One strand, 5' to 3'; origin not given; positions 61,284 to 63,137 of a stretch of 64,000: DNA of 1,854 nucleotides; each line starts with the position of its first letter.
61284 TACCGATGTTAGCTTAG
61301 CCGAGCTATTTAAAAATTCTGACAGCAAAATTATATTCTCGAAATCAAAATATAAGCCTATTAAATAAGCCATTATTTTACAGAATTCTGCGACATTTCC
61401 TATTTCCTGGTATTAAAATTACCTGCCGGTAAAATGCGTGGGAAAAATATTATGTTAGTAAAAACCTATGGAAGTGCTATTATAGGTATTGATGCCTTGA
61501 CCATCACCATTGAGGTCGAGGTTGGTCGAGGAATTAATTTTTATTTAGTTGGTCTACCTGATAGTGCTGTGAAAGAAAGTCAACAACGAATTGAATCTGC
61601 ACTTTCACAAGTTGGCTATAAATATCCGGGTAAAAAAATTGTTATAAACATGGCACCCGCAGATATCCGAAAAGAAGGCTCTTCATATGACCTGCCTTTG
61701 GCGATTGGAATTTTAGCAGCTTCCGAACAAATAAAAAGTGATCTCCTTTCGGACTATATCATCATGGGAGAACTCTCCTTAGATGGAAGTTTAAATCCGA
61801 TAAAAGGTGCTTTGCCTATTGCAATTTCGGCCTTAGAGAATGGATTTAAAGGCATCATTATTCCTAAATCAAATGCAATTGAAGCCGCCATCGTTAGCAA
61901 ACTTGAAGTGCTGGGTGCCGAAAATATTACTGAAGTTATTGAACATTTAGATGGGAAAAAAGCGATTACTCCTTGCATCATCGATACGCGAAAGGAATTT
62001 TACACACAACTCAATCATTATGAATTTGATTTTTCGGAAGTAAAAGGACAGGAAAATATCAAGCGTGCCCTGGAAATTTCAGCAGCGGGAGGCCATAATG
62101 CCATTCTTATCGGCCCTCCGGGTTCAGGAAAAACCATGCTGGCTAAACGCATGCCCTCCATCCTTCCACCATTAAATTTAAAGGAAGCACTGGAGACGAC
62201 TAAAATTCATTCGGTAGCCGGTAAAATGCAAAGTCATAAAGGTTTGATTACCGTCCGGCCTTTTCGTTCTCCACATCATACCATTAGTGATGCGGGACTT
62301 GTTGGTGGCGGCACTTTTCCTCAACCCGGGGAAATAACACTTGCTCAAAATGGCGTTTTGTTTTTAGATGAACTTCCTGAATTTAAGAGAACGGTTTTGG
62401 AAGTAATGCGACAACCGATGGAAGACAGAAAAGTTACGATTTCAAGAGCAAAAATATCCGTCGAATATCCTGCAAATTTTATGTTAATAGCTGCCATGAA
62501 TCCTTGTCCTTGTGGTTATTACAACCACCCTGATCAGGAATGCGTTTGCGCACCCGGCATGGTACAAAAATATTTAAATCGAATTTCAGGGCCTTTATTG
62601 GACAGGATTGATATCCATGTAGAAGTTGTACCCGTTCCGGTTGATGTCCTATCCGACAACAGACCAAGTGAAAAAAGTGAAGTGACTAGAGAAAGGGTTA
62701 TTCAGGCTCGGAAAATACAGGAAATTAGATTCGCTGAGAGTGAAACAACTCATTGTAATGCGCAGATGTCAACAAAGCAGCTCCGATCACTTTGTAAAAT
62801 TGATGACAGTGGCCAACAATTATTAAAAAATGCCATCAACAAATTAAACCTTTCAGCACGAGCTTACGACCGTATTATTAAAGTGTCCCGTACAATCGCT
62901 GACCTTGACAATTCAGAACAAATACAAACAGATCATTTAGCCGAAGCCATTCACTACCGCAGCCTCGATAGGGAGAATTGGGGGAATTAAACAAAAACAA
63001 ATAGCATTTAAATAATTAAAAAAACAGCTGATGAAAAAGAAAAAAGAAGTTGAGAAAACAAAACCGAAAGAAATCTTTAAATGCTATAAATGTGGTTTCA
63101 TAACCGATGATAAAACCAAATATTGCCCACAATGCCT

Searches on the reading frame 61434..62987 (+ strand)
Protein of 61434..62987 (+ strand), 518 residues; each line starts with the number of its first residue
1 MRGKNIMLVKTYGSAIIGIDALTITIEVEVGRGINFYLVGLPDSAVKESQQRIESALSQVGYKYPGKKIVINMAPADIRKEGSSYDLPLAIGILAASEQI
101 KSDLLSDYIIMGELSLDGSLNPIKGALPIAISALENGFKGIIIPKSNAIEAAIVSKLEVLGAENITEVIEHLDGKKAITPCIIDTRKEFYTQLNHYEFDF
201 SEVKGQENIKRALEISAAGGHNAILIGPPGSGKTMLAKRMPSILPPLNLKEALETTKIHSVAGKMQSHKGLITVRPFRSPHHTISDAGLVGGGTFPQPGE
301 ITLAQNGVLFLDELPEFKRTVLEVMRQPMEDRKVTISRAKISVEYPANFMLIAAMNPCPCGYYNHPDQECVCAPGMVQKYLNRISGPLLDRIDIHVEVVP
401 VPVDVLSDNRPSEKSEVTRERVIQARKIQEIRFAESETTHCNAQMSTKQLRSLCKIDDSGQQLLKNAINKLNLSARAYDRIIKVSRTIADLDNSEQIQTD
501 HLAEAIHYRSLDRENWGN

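Call 53: search_protein_families(library=ncbifam, proteins=[window:61434-62987:+], max_evalue=1e-10)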
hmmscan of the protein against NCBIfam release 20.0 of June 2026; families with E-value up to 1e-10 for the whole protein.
window:61434-62987:+ (518 aa): 5 families
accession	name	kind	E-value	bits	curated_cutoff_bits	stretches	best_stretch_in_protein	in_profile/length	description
TIGR00368.1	TIGR00368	hypoth_equivalog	1.1e-197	657.6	362.4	1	12-509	2-499/499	YifB family Mg chelatase-like AAA ATPase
NF007365.0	PRK09862.1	equivalog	3.5e-143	477.8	530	1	11-513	6-496/506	YifB family Mg chelatase-like AAA ATPase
TIGR02902.1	spore_lonB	equivalog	1.2e-17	63.7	723.3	0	199-342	63-212/531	ATP-dependent protease LonB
TIGR00764.1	lon_rel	equivalog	2.9e-15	55.9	516.6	0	67-171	485-591/608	ATP-dependent protease LonB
TIGR02442.1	Cob-chelat-sub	hypoth_equivalog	2.7e-13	49.2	779.45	0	292-357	114-179/641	putative cobaltochelatase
